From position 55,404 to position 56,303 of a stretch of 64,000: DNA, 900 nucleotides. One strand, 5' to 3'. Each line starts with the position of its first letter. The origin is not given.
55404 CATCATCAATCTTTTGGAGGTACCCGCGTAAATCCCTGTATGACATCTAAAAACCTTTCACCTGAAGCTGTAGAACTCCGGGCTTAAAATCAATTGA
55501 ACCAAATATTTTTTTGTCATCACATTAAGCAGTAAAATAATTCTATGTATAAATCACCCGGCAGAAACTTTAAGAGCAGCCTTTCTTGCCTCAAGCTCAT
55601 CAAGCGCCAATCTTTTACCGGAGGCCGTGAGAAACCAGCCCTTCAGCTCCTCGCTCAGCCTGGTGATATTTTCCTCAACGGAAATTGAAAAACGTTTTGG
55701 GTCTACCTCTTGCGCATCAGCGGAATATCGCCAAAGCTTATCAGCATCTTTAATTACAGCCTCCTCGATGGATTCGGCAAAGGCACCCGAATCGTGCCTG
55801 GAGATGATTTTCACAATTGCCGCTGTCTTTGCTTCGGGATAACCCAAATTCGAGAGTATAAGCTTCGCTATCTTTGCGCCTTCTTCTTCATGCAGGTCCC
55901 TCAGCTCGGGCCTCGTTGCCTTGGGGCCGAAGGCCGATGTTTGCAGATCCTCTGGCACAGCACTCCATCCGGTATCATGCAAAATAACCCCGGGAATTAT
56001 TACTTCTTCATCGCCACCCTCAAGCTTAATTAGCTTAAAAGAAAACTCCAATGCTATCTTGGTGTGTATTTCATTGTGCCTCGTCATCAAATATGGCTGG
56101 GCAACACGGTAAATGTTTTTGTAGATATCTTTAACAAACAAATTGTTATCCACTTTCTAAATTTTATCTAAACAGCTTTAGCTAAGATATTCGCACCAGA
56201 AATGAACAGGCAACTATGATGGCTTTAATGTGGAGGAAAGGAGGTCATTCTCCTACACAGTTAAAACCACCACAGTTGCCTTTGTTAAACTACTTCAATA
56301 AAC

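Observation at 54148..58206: Second, LysR-controlled UbiD module: SatP-like channel, HD phosphohydrolase and a fourth UbiD paralog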

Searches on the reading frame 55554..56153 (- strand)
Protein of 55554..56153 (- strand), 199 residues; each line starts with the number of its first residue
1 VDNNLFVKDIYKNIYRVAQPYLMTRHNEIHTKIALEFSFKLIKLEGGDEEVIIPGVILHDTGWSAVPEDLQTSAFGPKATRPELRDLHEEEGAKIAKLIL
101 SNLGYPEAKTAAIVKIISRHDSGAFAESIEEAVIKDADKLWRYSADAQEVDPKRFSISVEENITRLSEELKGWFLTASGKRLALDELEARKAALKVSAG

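Call 3: search_protein_families(library=pfam, proteins=[window:55554-56153:-], max_evalue=0.01)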
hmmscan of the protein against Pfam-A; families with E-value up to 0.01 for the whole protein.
window:55554-56153:- (199 aa): 1 family
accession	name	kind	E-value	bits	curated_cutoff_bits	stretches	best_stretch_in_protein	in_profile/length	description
PF01966.28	HD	-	1.2e-06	29.2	22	1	30-140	4-113/116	HD domain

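Call 4: search_protein_families(library=ncbifam, proteins=[window:55554-56153:-], max_evalue=0.01)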
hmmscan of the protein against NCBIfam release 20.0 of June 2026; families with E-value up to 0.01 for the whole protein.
window:55554-56153:- (199 aa): 0 families

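Call 31: search_solved_structures(query=window:55554-56153:-, max_evalue=1, show_alignments=2)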
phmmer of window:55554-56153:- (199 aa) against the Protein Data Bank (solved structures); distinct sequences matched with E-value up to 1: 3.
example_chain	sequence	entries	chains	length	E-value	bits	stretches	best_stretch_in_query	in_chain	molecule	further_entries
3djb_A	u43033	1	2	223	0.1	15.3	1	26-108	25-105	Hydrolase, HD family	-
9koh_K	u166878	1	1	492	0.5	13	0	72-143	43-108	RB binding protein 4, chromatin remodeling factor,Histone-binding protein RBBP4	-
2pq7_A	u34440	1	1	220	0.94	12.1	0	88-144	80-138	Predicted HD superfamily hydrolase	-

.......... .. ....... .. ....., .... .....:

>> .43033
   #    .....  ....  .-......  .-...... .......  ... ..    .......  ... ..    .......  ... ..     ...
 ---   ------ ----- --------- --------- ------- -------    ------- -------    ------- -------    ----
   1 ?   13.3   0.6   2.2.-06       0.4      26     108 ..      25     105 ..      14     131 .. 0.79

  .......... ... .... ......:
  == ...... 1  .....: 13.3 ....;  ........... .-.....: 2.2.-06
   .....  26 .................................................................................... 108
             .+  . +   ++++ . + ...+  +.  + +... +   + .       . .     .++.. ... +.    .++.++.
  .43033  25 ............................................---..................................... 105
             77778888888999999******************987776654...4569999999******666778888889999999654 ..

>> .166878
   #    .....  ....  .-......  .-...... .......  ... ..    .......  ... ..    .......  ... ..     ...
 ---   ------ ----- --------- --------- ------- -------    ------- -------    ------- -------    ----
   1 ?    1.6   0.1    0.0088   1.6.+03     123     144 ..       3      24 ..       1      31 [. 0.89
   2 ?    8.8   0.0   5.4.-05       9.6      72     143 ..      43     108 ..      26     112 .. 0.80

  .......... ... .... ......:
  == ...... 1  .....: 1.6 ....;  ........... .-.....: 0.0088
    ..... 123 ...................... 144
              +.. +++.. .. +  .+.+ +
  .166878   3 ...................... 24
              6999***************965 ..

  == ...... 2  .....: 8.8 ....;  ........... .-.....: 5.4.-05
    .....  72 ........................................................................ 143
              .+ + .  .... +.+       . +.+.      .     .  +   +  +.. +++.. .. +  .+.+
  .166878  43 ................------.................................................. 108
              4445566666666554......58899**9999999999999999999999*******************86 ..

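Call 48: find_homologous_proteins(query=window:55554-56153:-, max_evalue=0.00001)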
Query window:55554-56153:- (199 aa): 225 proteins with E <= 0.00001 among 792 candidates; the best 120 are listed.
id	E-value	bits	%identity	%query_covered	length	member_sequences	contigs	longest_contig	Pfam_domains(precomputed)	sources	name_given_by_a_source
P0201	5.7e-121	419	99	98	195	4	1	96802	PF01966.29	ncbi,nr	ncbi:MAG: phosphohydrolase [Deltaproteobacteria bacterium]|nr:MAG: phosphohydrolase [Deltaproteobact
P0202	6.7e-60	220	53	89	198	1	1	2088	PF01966.29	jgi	-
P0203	3.2e-57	211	50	98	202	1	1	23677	PF01966.29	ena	-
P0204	7.4e-57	210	51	95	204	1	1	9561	PF01966.29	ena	-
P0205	1.1e-55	206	49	98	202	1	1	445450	PF01966.29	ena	-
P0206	2.3e-55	205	50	92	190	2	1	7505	PF01966.29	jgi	jgi:HD superfamily phosphodiesterase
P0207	6.4e-55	204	49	96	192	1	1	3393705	PF01966.29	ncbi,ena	-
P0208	1.0e-54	203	48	95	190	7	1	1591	PF01966.29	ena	-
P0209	2.5e-54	202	47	96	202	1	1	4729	PF01966.29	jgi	jgi:HD superfamily phosphodiesterase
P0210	4.3e-54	201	50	92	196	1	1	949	PF01966.29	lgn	-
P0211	6.1e-54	200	48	95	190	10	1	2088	PF01966.29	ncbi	-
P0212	8.8e-54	200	50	95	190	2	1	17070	PF01966.29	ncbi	-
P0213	1.3e-53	199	49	92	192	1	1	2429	PF01966.29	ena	-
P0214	1.5e-53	199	48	94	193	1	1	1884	PF01966.29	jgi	jgi:HD superfamily phosphodiesterase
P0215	1.6e-53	199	49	92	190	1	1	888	PF01966.29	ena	-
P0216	1.6e-53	199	49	92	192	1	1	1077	PF01966.29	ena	-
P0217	3.2e-53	198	47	96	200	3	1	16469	PF01966.29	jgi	jgi:HD superfamily phosphodiesterase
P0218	7.1e-53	197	50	92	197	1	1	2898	PF01966.29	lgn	-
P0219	1.5e-52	196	49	92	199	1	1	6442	PF01966.29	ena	-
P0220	1.6e-52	196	47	95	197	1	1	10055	PF01966.29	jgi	jgi:HD superfamily phosphodiesterase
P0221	1.6e-52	196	47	95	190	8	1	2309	PF01966.29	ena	-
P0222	2.0e-52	195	49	94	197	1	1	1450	PF01966.29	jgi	-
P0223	3.8e-52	194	48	92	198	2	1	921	PF01966.29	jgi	jgi:HD superfamily phosphodiesterase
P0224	5.5e-52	194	49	92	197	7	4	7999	PF01966.29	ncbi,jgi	ncbi:MAG: HD domain-containing protein [Desulfobacteraceae bacterium]|jgi:hypothetical protein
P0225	6.3e-52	194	47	97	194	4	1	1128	PF01966.29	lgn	-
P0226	6.4e-52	194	49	93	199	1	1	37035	PF01966.29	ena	-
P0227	9.1e-52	193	49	92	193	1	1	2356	PF01966.29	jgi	jgi:HD superfamily phosphodiesterase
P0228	1.1e-51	193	47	95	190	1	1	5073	PF01966.29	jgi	jgi:HD superfamily phosphodiesterase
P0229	1.3e-51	193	49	92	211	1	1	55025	PF01966.29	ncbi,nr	ncbi:MAG: HD domain-containing protein [Desulfobacterota bacterium]|nr:HD domain-containing protein 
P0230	1.7e-51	192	46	95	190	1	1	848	PF01966.29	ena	-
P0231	2.4e-51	192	49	89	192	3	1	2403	PF01966.29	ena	-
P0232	2.5e-51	192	48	91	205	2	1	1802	PF01966.29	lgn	-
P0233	2.9e-51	192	48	92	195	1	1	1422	PF01966.29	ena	-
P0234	3.7e-51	191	50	93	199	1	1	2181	PF01966.29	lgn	-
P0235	4.3e-51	191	49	93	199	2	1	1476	PF01966.29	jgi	jgi:HD superfamily phosphodiesterase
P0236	7.5e-51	190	48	92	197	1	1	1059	PF01966.29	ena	-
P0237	8.1e-51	190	45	95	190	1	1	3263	PF01966.29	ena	-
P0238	9.2e-51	190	49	91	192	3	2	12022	PF01966.29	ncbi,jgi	-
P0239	1.3e-50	189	49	93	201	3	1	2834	PF01966.29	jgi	-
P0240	1.4e-50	189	50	89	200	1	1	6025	PF01966.29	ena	-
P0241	1.6e-50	189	46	92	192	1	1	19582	PF01966.29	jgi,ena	-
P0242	2.0e-50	189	47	94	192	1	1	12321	PF01966.29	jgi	jgi:HD superfamily phosphodiesterase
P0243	2.0e-50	189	47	94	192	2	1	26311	PF01966.29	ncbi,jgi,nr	ncbi:MAG: HD domain-containing protein [Deltaproteobacteria bacterium]|nr:HD domain-containing prote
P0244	2.9e-50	188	50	93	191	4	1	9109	PF01966.29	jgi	jgi:HD superfamily phosphodiesterase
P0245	2.9e-50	188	48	92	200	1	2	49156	PF01966.29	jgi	jgi:HD superfamily phosphodiesterase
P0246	3.1e-50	188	49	93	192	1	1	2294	PF01966.29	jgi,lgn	-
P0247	3.3e-50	188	46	97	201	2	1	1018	PF01966.29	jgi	jgi:HD superfamily phosphodiesterase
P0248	3.7e-50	188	47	95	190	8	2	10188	PF01966.29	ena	-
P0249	4.4e-50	188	49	86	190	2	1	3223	PF01966.29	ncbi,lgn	ncbi:MAG: HD domain-containing protein [Desulfobacterales bacterium]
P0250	7.4e-50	187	47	97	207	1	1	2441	PF01966.29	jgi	jgi:HD superfamily phosphodiesterase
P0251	7.9e-50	187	47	89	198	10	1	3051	PF01966.29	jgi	jgi:HD superfamily phosphohydrolase YqeK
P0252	8.3e-50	187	50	89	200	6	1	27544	PF01966.29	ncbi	-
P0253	8.5e-50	187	51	90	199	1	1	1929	PF01966.29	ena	-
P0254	8.8e-50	187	46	95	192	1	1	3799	PF01966.29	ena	-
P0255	9.2e-50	187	50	93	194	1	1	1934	PF01966.29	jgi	jgi:HD superfamily phosphodiesterase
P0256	9.6e-50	187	47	92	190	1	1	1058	PF01966.29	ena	-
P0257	1.1e-49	186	49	92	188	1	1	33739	PF01966.29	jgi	jgi:HD superfamily phosphodiesterase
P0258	1.1e-49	186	48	93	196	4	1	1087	PF01966.29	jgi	jgi:hypothetical protein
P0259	1.4e-49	186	46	93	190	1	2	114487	PF01966.29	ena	-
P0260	1.7e-49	186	48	96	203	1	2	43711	PF01966.29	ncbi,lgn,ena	ncbi:MAG: HD domain-containing protein [Desulfomonilaceae bacterium]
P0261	1.9e-49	186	48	96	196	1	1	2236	PF01966.29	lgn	-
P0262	2.0e-49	186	45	93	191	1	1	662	PF01966.29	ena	-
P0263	2.1e-49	186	47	94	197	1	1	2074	PF01966.29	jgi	jgi:HD superfamily phosphodiesterase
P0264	2.6e-49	185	49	94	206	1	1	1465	PF01966.29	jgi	jgi:hypothetical protein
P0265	3.0e-49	185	47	94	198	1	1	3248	PF01966.29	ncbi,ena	-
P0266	3.3e-49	185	48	85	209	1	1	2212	PF01966.29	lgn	-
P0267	3.3e-49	185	45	95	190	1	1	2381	PF01966.29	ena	-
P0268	6.5e-49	184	45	85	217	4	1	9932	PF01966.29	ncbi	-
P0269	6.6e-49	184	46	92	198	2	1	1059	PF01966.29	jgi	jgi:HD superfamily phosphodiesterase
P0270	9.5e-49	183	45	93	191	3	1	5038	PF01966.29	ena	-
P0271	9.9e-49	183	48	90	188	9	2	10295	PF01966.29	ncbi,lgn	-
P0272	1.6e-48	183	47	90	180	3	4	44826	PF01966.29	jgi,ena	jgi:HD superfamily phosphodiesterase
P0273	1.9e-48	182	48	92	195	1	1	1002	PF01966.29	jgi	jgi:HD superfamily phosphodiesterase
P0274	2.1e-48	182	46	93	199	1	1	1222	PF01966.29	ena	-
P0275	2.9e-48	182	45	93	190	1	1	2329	PF01966.29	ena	-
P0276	4.2e-48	181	46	98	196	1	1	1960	PF01966.29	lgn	-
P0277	4.9e-48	181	50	93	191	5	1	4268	PF01966.29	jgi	jgi:HD superfamily phosphodiesterase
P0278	5.7e-48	181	49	93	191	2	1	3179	PF01966.29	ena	-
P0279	7.3e-48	180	46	94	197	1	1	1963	PF01966.29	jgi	jgi:HD superfamily phosphodiesterase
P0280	1.2e-47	180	46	94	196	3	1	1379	PF01966.29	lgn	-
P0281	1.3e-47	180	46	91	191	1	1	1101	PF01966.29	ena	-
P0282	1.4e-47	180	46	89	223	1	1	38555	PF01966.29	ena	-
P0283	1.5e-47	179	48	95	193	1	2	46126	PF01966.29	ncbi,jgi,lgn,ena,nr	ncbi:MAG TPA: HD domain-containing protein [Desulfomonilaceae bacterium]|nr:HD domain-containing pro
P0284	1.6e-47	179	50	93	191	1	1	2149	PF01966.29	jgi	jgi:HD superfamily phosphodiesterase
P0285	1.8e-47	179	48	92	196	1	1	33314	PF01966.29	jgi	jgi:hypothetical protein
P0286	2.1e-47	179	46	95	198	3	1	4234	PF01966.29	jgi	jgi:HD superfamily phosphodiesterase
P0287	2.6e-47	179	48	90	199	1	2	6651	PF01966.29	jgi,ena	-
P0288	2.7e-47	179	48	93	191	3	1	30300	PF01966.29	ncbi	ncbi:MAG: HD domain-containing protein [Thermodesulfobacteriota bacterium]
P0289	3.2e-47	178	48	93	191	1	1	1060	PF01966.29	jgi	jgi:HD superfamily phosphodiesterase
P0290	4.1e-47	178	51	84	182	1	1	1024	PF01966.29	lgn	-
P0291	4.7e-47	178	46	96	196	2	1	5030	PF01966.29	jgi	jgi:HD superfamily phosphodiesterase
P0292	4.7e-47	178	49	93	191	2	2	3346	PF01966.29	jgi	jgi:HD superfamily phosphodiesterase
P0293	5.2e-47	178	47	95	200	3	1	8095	PF01966.29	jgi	jgi:HD superfamily phosphodiesterase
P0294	6.5e-47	177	46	91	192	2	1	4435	PF01966.29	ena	-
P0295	8.2e-47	177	47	93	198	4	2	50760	PF01966.29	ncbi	-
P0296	9.7e-47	177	47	94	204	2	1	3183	PF01966.29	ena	-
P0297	1.1e-46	177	47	94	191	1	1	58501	PF01966.29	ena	-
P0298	1.2e-46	176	47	90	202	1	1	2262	PF01966.29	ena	-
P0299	1.6e-46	176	45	93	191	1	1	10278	PF01966.29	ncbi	-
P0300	1.8e-46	176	48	91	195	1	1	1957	PF01966.29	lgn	-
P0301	2.3e-46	176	46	92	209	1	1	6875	PF01966.29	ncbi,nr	ncbi:MAG: HD domain-containing protein [Deltaproteobacteria bacterium]|nr:HD domain-containing prote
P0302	3.2e-46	175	48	93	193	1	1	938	PF01966.29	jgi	jgi:HD superfamily phosphodiesterase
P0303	4.0e-46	175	47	95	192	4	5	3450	PF01966.29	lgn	-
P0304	4.3e-46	175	44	94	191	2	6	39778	PF01966.29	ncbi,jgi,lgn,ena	-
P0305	5.6e-46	174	45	94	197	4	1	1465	PF01966.29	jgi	-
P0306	6.4e-46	174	47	92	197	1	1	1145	PF01966.29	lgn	-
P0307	7.0e-46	174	46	92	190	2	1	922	PF01966.29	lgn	-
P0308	7.3e-46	174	46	92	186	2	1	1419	PF01966.29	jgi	-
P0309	1.0e-45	174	47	95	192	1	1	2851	PF01966.29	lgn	-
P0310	1.0e-45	174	47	95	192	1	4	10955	PF01966.29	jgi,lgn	jgi:HD superfamily phosphodiesterase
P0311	1.0e-45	173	47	95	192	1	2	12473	PF01966.29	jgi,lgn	-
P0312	1.1e-45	173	48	93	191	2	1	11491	PF01966.29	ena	-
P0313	1.2e-45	173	48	93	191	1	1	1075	PF01966.29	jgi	jgi:HD superfamily phosphodiesterase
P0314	1.5e-45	173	47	93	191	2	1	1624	PF01966.29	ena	-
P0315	1.8e-45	173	46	92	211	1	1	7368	PF01966.29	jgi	jgi:HD superfamily phosphodiesterase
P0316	2.1e-45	172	45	94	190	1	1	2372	PF01966.29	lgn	-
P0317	2.3e-45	172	46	93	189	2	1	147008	PF01966.29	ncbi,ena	-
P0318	2.6e-45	172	47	95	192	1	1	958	PF01966.29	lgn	-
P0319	3.0e-45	172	47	93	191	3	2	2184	PF01966.29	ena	-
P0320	3.1e-45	172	47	97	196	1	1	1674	PF01966.29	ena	-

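Call 49: find_encoding_contigs(protein=P0203, flank=8000, max_places=2)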
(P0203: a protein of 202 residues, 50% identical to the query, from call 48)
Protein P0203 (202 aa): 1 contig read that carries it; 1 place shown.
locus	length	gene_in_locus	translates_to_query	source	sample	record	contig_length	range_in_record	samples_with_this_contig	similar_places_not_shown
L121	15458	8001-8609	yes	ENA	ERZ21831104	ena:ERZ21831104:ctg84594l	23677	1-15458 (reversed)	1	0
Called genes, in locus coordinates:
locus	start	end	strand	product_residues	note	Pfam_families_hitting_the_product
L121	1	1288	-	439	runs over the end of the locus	PF02463:SMC_N, PF11398:DUF2813 (faint), PF13175:AAA_15, PF13476:AAA_23, PF13304:AAA_21, PF13175:AAA_15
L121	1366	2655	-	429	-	PF00285:Citrate_synt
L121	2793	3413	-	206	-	PF00925:GTP_cyclohydro2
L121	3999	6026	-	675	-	PF00456:Transketolase_N, PF02779:Transket_pyr, PF22613:Transketolase_C_1, PF02780:Transketolase_C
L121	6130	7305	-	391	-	PF00465:Fe-ADH, PF13685:Fe-ADH_2 (faint), PF25137:ADH_Fe_C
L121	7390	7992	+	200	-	PF00571:CBS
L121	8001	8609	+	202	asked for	PF01966:HD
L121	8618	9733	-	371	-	-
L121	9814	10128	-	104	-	-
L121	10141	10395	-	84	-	PF01545:Cation_efflux (weak)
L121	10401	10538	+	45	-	-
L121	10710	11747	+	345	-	PF00155:Aminotran_1_2, PF01212:Beta_elim_lyase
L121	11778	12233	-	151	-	PF12675:DUF3795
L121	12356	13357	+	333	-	PF01965:DJ-1_PfpI, PF00165:HTH_AraC (faint), PF12833:HTH_18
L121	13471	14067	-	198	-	PF04264:YceI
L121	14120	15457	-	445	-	?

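Call 50: find_encoding_contigs(protein=P0207, flank=8000, max_places=2)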
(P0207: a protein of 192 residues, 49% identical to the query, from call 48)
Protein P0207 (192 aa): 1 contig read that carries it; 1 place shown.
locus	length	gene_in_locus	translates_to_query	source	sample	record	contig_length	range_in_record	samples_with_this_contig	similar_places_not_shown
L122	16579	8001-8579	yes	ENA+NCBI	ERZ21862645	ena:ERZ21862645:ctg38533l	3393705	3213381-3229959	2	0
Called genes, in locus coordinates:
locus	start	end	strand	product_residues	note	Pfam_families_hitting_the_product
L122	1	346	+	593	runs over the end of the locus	PF00872:Transposase_mut (faint)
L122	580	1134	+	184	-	-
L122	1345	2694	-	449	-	-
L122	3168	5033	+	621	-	PF14522:Cytochrome_C7 (faint), PF14537:Cytochrom_c3_2 (faint)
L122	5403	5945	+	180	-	PF05573:NosL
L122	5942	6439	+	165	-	PF05573:NosL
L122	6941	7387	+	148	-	PF02687:FtsX (weak)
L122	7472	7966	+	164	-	PF00571:CBS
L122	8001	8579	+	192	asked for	PF01966:HD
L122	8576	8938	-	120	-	PF11964:SpoIIAA-like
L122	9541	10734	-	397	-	PF12779:WXXGXW (faint)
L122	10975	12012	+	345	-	PF00155:Aminotran_1_2, PF01212:Beta_elim_lyase, PF01041:DegT_DnrJ_EryC1 (faint)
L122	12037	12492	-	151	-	PF12675:DUF3795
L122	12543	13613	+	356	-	PF01965:DJ-1_PfpI, PF00165:HTH_AraC (faint), PF12833:HTH_18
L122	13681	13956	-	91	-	PF00015:MCPsignal (weak)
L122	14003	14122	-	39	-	-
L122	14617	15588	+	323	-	PF01326:PPDK_N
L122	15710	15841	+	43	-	-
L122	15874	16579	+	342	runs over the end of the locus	PF04909:Amidohydro_2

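Call 51: find_encoding_contigs(protein=P0229, flank=8000, max_places=2)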
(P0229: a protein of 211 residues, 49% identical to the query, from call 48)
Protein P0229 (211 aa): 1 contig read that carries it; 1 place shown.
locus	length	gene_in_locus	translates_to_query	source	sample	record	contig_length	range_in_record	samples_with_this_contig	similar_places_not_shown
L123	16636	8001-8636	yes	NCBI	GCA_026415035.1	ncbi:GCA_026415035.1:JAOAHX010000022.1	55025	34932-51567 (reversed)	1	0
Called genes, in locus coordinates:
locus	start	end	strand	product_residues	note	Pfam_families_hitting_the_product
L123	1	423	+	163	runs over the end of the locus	PF01613:Flavin_Reduct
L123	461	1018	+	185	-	PF08282:Hydrolase_3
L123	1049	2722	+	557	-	PF00501:AMP-binding, PF13193:AMP-binding_C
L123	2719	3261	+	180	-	PF08282:Hydrolase_3 (weak)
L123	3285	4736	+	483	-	PF20695:UbiD_N, PF01977:UbiD, PF20696:UbiD_C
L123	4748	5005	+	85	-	PF09662:Phenyl_P_gamma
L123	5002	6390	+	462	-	PF20695:UbiD_N, PF01977:UbiD, PF20696:UbiD_C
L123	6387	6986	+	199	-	PF02441:Flavoprotein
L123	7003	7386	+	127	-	PF01982:CTP-dep_RFKase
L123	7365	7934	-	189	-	-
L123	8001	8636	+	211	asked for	PF01966:HD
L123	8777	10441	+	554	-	PF13435:Cytochrome_C554 (faint), PF14522:Cytochrome_C7 (faint), PF14537:Cytochrom_c3_2 (faint), PF22113:Mtrc-MtrF_II-IV_dom (faint)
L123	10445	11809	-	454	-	PF00756:Esterase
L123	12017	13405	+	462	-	PF02629:CoA_binding, PF13380:CoA_binding_2, PF19045:Ligase_CoA_2 (faint), PF13607:Succ_CoA_lig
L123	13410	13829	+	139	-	-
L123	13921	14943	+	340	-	PF03480:DctP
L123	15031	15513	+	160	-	PF04290:DctQ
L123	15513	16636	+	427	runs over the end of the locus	PF06808:DctM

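Call 78: predict_structure(alignment_id=A4)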
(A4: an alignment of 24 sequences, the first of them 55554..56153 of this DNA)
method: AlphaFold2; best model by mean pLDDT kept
length: 199 residues; sequences in the alignment: 24
mean_pLDDT: 94.0   pTM: 0.91
mean pLDDT of the five models: 94.0, 93.7, 93.7, 92.9, 92.2
residues with pLDDT >= 90: 173; 70-90: 21; 50-70: 4; < 50: 1
segments of 3 or more residues with pLDDT < 50: none
pLDDT, mean of each block of 10 residues (from residue 1): 73 97 91 97 98 98 95 89 96 99 98 98 94 98 95 93 95 95 97 83
secondary structure, 60 per line:
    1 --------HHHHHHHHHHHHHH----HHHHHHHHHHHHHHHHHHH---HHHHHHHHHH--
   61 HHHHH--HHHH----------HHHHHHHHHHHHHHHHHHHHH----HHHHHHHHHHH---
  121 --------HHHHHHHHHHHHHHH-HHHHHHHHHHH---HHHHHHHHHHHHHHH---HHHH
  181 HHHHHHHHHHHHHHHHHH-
elements in order: H9-22 H27-45 H49-58 H61-65 H68-71 H82-102 H107-117 H129-143 H145-155 H159-173 H177-198
